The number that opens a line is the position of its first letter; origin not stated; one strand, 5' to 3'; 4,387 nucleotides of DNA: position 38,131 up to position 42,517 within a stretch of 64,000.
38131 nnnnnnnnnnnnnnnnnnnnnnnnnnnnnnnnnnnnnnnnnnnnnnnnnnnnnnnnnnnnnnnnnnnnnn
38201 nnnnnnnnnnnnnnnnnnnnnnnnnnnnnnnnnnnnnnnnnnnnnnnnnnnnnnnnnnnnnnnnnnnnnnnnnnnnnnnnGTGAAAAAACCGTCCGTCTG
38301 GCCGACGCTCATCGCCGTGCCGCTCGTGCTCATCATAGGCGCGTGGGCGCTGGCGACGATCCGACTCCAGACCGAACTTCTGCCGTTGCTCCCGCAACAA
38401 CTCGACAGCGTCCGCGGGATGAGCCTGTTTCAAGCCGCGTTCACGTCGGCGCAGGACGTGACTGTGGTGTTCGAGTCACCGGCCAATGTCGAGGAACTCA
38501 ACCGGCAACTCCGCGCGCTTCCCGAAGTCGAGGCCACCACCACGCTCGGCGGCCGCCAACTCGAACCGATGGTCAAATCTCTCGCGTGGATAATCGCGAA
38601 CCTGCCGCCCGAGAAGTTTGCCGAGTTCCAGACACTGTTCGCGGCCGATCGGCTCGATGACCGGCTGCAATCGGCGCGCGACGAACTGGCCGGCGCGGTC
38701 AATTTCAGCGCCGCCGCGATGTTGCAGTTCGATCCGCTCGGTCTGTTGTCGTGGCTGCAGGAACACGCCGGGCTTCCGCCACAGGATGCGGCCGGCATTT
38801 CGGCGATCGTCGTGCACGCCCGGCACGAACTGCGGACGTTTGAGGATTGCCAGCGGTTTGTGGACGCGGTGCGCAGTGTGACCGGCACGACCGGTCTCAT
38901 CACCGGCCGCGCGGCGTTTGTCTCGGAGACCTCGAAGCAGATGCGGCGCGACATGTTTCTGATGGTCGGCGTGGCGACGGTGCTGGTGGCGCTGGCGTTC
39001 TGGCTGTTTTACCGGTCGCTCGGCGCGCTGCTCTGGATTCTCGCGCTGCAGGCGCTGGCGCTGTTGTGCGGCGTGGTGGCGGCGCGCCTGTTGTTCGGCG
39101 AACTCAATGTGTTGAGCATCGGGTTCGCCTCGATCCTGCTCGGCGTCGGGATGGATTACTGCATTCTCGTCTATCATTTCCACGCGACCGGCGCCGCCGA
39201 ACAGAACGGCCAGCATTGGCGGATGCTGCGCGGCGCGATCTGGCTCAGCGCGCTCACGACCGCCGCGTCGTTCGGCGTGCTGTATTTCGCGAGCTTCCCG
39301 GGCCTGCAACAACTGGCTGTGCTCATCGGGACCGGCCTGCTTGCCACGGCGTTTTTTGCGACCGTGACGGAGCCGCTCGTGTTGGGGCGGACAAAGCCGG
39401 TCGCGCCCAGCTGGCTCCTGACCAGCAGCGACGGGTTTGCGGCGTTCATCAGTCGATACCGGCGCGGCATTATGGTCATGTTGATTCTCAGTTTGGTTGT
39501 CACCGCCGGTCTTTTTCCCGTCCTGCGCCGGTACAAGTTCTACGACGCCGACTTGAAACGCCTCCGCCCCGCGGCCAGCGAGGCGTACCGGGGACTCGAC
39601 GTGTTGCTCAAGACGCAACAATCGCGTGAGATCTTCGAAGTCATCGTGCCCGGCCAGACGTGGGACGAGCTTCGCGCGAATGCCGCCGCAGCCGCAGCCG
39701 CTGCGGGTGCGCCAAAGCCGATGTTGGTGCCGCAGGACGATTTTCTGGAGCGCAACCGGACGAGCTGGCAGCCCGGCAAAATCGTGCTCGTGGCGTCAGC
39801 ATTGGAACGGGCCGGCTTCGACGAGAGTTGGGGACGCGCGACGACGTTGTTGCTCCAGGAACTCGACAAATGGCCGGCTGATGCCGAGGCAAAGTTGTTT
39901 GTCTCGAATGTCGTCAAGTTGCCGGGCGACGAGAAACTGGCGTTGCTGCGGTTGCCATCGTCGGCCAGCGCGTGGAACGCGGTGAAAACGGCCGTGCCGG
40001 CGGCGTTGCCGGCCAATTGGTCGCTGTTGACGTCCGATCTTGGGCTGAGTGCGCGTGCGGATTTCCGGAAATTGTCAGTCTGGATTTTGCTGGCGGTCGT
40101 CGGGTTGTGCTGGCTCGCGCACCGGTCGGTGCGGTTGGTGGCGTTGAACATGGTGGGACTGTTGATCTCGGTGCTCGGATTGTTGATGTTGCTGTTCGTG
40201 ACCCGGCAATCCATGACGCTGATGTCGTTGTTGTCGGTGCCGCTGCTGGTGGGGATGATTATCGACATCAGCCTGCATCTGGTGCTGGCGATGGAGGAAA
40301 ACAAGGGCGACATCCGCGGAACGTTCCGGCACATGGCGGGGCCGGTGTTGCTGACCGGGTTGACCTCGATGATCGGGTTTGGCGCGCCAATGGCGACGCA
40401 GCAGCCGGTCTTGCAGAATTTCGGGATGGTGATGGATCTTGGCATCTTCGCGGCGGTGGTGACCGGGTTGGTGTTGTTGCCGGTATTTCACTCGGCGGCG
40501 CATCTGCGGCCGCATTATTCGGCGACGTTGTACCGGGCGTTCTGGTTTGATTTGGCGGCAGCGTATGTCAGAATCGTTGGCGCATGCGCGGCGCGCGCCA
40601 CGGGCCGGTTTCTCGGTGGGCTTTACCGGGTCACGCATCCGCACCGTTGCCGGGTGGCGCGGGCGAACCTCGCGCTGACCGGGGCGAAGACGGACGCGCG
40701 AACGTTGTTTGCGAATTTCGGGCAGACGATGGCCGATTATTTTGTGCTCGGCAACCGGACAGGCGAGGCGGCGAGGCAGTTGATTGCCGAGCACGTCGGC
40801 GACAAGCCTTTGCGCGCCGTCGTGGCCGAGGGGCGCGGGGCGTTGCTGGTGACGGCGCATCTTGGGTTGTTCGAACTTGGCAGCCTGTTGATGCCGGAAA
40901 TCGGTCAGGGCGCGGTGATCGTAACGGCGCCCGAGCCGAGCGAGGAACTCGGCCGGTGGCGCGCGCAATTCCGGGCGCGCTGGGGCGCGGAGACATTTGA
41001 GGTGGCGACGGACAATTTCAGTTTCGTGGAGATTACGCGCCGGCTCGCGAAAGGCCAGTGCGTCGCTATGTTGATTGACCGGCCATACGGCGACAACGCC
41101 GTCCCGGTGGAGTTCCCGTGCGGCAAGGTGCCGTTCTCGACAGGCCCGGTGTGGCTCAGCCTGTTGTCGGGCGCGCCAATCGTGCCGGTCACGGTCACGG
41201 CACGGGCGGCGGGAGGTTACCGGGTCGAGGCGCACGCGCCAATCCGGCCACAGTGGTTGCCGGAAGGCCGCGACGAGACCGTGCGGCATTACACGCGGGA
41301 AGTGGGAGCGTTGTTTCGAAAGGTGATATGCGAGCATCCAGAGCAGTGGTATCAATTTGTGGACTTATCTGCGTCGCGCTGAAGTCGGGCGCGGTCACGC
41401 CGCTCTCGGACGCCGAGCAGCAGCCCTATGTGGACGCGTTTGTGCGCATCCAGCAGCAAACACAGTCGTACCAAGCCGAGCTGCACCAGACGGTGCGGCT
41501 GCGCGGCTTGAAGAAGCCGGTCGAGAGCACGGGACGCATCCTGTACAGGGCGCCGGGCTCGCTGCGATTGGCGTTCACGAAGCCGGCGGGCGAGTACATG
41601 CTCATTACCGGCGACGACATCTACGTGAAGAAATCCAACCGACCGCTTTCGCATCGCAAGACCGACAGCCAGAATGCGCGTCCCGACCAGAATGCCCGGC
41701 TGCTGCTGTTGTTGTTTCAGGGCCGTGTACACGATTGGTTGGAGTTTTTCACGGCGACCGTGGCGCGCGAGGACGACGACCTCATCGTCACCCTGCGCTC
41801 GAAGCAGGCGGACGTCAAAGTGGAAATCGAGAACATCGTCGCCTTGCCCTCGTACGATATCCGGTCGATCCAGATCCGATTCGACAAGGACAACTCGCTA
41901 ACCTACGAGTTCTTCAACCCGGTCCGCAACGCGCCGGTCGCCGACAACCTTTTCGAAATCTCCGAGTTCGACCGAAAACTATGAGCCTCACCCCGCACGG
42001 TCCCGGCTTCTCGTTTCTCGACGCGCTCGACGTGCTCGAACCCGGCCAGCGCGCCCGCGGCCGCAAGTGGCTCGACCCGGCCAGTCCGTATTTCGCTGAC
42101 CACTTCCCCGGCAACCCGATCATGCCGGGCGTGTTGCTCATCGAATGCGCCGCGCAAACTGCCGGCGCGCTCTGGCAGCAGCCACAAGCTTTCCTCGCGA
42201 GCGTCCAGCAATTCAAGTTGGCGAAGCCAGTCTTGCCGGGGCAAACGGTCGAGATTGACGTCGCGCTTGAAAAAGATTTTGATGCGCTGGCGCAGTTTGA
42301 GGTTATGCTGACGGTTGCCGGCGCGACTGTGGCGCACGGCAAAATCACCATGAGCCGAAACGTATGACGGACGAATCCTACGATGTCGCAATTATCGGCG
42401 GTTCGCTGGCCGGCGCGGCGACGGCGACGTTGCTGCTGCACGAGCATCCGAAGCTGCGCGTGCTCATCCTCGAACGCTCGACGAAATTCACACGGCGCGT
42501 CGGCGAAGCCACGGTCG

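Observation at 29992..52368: Large aryl-polyene/flexirubin-like lipid cluster decorated with two flavin halogenases, two B12-radical-SAM enzymes and an HpnI/K/A-like glyco-module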

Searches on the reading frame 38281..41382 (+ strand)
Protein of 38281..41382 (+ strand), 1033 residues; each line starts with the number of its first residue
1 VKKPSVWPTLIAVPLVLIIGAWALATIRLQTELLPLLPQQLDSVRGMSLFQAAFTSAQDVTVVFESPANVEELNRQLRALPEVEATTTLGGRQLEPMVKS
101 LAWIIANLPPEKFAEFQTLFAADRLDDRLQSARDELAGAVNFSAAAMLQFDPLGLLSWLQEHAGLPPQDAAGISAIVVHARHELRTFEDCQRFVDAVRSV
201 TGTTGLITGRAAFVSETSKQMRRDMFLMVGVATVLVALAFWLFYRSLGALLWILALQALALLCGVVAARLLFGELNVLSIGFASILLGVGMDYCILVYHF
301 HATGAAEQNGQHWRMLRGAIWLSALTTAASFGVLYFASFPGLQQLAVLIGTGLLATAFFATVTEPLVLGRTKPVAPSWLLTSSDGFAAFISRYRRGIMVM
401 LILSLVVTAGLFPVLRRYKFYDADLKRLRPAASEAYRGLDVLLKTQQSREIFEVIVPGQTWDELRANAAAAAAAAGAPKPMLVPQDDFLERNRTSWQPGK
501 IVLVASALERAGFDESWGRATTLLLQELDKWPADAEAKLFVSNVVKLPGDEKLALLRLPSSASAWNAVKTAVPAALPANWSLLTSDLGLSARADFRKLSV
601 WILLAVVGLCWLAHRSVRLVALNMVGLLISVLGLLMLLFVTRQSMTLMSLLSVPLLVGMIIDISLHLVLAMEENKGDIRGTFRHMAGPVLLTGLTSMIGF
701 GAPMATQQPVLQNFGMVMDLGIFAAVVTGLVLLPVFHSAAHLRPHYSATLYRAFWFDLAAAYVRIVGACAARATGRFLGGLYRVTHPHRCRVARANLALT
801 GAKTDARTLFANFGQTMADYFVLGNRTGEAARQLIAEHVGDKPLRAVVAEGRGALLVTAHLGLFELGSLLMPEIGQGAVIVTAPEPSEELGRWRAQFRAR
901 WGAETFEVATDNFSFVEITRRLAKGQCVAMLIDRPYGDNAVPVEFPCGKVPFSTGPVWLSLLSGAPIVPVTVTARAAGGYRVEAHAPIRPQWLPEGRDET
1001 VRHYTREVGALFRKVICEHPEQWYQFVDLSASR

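Call 6: search_protein_families(library=pfam, proteins=[window:38281-41382:+], max_evalue=0.01)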
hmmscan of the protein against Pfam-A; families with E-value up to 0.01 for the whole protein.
window:38281-41382:+ (1033 aa): 2 families
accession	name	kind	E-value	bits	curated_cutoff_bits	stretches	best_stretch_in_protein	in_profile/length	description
PF03279.18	Lip_A_acyltrans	-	3.2e-17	63.1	22.3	1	743-1025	5-288/295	Bacterial lipid A biosynthesis acyltransferase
PF03176.21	MMPL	-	1.7e-16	60.6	20.5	1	185-368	105-299/333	MMPL family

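Call 8: search_protein_families(library=ncbifam, proteins=[window:38281-41382:+], max_evalue=0.001)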
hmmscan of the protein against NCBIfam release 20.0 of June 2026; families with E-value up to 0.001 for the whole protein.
window:38281-41382:+ (1033 aa): 10 families
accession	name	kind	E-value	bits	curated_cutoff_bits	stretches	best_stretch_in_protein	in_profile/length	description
TIGR03480.1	HpnN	hypoth_equivalog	2.4e-31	108.5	751.85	2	194-450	231-500/862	hopanoid biosynthesis associated RND transporter like protein HpnN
TIGR00921.1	2A067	subfamily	8.1e-24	83.7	351.9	2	192-366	550-729/733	hydrophobe/amphiphile efflux-3 (HAE3) family transporter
NF005919.0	PRK07920.1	equivalog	8e-18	64.5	209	1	819-1024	85-287/311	phosphatidylinositol mannoside acyltransferase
TIGR00833.1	actII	subfamily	6.1e-16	57.9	874.7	1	184-442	134-405/910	MMPL family RND transporter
NF052374.1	HopndTporHpnN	equivalog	2.6e-13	49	1100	2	566-736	687-853/858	hopanoid transporter HpnN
NF006270.0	PRK08419.1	equivalog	1.1e-09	38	248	1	770-1026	24-284/298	lipid A biosynthesis lauroyl acyltransferase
NF006487.0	PRK08905.1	equivalog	2.6e-09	36.5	281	1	771-1015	18-262/290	lysophospholipid acyltransferase family protein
NF005120.0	PRK06553.1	equivalog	9.2e-09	35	273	1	763-1024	31-300/308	lipid A biosynthesis lauroyl acyltransferase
TIGR02207.1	lipid_A_htrB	subfamily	2.7e-06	27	297.8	1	755-1023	16-284/303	LpxL/LpxP family Kdo(2)-lipid IV(A) lauroyl/palmitoleoyl acyltransferase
NF045600.2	BstA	equivalog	4.1e-05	21.7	1400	0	177-435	226-507/903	sterol transporter cytoplasmic membrane protein BstA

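Call 13: find_related_loci(query=window:38281-41382:+, collection=genome_contigs, flank=10000)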
Query window:38281-41382:+ (1033 aa) in genome_contigs; peptide patterns used: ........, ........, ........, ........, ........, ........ (x = any residue, [..] = any of these).
46 stretches matched a pattern; 1 encode a relative of the query (tblastn E <= 1e-3); 1 distinct loci.
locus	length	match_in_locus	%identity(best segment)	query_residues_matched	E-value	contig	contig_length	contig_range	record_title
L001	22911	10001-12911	40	15-1031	6e-132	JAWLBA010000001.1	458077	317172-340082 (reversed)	MAG: Verrucomicrobiia bacterium isolate ABC2.39 ABC2.39.fa-1, whole genome shotgun sequence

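Call 48: find_related_loci(query=A1, collection=metagenome_contigs, flank=10000)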
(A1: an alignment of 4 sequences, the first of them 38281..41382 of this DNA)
Query A1 (1033 aa) in metagenome_contigs; peptide patterns used: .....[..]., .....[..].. (x = any residue, [..] = any of these).
388 stretches matched a pattern; 1 encode a relative of the query (tblastn E <= 1e-3); 1 distinct loci.
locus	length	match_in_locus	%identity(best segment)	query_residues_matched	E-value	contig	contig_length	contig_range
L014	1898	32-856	49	554-826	5e-77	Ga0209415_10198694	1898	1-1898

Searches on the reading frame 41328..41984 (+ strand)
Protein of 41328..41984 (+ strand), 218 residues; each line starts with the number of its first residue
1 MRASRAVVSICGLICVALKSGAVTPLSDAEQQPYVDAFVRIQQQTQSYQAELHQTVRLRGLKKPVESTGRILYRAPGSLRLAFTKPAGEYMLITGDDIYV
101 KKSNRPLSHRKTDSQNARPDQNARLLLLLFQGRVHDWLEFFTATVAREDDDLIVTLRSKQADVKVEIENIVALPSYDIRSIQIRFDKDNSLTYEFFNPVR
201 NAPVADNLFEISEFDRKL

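Call 7: search_protein_families(library=pfam, proteins=[window:41328-41984:+], max_evalue=0.01)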
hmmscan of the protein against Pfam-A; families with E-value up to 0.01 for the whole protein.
window:41328-41984:+ (218 aa): 1 family
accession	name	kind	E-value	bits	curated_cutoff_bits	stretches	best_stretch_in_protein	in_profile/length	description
PF03548.22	LolA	-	2.8e-11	43.9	23.6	1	44-211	2-164/165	Outer membrane lipoprotein carrier protein LolA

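Call 9: search_protein_families(library=ncbifam, proteins=[window:41328-41984:+], max_evalue=0.001)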
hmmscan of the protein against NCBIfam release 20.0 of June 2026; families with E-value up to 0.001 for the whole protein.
window:41328-41984:+ (218 aa): 2 families
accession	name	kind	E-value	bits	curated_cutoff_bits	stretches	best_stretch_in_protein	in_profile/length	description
NF053544.1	LolA2_flexi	equivalog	9.5e-18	64.3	125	1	7-211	4-208/208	flexirubin biosynthesis/transport protein LolA2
TIGR00547.2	lolA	equivalog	4.6e-08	32.8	112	1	35-210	21-190/202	outer membrane lipoprotein periplasmic chaperone LolA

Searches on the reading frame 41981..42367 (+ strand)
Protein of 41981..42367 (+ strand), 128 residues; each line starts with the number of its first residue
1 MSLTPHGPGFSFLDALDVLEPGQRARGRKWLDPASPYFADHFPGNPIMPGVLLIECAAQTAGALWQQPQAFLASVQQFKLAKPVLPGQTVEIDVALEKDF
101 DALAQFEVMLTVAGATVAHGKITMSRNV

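Call 7: search_protein_families(library=pfam, proteins=[window:41981-42367:+], max_evalue=0.01)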
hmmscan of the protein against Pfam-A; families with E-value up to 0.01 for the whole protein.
window:41981-42367:+ (128 aa): 3 families
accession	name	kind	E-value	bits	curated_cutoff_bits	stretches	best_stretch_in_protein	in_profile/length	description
PF07977.19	FabA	-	2.5e-15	56.8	23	1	5-119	2-136/138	FabA-like domain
PF22818.2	ApeI-like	-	9.5e-07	29.5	28.5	1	30-104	21-94/119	ApeI dehydratase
PF21089.3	PKS_DH_N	-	1.3e-05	25.5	27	1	28-109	19-101/103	Polyketide synthase dehydratase domain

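Call 9: search_protein_families(library=ncbifam, proteins=[window:41981-42367:+], max_evalue=0.001)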
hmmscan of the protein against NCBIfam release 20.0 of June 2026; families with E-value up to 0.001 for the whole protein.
window:41981-42367:+ (128 aa): 4 families
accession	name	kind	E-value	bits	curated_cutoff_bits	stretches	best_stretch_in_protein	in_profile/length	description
NF000582.1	PRK00006.1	equivalog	2.7e-21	75.9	113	1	2-124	7-135/137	3-hydroxyacyl-ACP dehydratase FabZ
TIGR01750.1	fabZ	equivalog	6e-20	71.5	155.15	1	2-124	8-139/141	3-hydroxyacyl-ACP dehydratase FabZ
NF009667.0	PRK13188.1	equivalog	3.6e-17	62.2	465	1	2-123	328-456/464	bifunctional UDP-3-O-[3-hydroxymyristoyl] N-acetylglucosamine deacetylase/3-hydroxyacyl-ACP dehydratase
NF058663.1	cispen_cyc_AmcE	equivalog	5.8e-07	29.7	140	1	11-126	20-142/153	cispentacin biosynthesis cyclizing decarboxylase AmcE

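Call 59: search_solved_structures(query=window:41981-42367:+, max_evalue=0.001)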
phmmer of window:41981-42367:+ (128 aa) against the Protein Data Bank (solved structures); distinct sequences matched with E-value up to 0.001: 24.
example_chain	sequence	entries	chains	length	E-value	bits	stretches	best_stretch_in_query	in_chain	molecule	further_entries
6n3p_A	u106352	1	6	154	5.5e-14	55.5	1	2-123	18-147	3-hydroxyacyl-[acyl-carrier-protein] dehydratase FabZ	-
4zw0_A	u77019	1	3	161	9.1e-14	54.8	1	3-122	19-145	3-hydroxyacyl-[acyl-carrier-protein] dehydratase FabZ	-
5bux_A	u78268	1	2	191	3.4e-12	49.7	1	2-120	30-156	3-hydroxyacyl-[acyl-carrier-protein] dehydratase FabZ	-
5buw_A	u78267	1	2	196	3.7e-12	49.6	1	2-120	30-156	3-hydroxyacyl-[acyl-carrier-protein] dehydratase FabZ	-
1zhg_A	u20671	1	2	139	1.5e-11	47.6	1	3-97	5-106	beta hydroxyacyl-acyl carrier protein dehydratase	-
2okh_A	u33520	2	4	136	1.7e-11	47.4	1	3-97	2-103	Beta-hydroxyacyl-ACP dehydratase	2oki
8ayc_A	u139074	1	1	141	1.9e-11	47.3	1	3-113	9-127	Beta-hydroxyacyl-(Acyl-carrier-protein) dehydratase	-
1z6b_A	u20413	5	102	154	2.1e-11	47.2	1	3-97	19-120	fatty acid synthesis protein | Beta-hydroxyacyl-ACP dehydratase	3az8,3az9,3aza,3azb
8ayd_AA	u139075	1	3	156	1.3e-10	44.6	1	2-123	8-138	3-hydroxyacyl-[acyl-carrier-protein] dehydratase FabZ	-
4i83_A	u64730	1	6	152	1.5e-10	44.4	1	3-120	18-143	3-hydroxyacyl-[acyl-carrier-protein] dehydratase FabZ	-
7qv0_A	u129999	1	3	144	2.6e-10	43.6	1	3-113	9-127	Beta-hydroxyacyl-(Acyl-carrier-protein) dehydratase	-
4h4g_A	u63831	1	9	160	2.9e-10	43.5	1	2-122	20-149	(3R)-hydroxymyristoyl-[acyl-carrier-protein] dehydratase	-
1u1z_A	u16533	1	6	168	3.7e-10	43.1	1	4-113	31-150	(3R)-hydroxymyristoyl-[acyl carrier protein] dehydratase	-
8ayb_A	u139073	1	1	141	4e-10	43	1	3-113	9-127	Beta-hydroxyacyl-(Acyl-carrier-protein) dehydratase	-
8ayi_A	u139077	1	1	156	3.4e-09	40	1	3-113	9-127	Beta-hydroxyacyl-(Acyl-carrier-protein) dehydratase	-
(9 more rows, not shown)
